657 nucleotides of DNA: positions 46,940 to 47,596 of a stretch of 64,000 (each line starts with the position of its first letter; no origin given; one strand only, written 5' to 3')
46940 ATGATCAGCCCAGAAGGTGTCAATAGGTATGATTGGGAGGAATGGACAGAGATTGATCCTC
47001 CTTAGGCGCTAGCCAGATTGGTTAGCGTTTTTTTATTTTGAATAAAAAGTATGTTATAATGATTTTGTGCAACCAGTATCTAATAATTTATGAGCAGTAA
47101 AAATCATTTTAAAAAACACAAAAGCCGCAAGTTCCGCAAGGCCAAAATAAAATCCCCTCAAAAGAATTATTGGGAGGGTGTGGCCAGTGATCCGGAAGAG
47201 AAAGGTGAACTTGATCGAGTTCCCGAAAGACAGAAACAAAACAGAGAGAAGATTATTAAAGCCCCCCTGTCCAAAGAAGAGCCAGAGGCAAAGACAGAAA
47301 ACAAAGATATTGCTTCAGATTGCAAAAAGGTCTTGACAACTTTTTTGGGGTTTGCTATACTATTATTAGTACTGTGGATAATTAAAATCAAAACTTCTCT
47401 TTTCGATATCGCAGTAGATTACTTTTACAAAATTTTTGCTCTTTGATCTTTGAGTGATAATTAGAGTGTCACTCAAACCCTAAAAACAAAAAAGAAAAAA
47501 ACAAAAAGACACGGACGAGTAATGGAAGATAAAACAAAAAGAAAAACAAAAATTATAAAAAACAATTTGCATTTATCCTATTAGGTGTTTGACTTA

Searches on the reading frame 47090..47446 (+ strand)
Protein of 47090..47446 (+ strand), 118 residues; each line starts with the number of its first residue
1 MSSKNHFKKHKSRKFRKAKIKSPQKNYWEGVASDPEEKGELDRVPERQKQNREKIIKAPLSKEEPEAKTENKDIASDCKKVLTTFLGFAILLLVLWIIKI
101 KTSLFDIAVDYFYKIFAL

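Call 94: search_protein_families(library=pfam, proteins=[window:47090-47446:+], max_evalue=0.1)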
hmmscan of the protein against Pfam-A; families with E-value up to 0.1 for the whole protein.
window:47090-47446:+ (118 aa): 3 families
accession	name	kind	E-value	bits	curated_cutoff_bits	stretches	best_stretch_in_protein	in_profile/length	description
PF21898.1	Sarcolamban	-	0.0016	18.6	27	1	78-98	4-24/28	Sarcolamban protein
PF04103.21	CD20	-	0.057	13.9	27.9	1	57-104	102-149/156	CD20-like family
PF08492.17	SRP72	-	0.064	14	25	1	4-36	14-45/58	SRP72 RNA-binding domain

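Call 95: search_protein_families(library=phrogs, proteins=[window:47090-47446:+], max_evalue=0.01)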
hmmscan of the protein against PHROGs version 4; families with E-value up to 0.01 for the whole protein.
window:47090-47446:+ (118 aa): 0 families
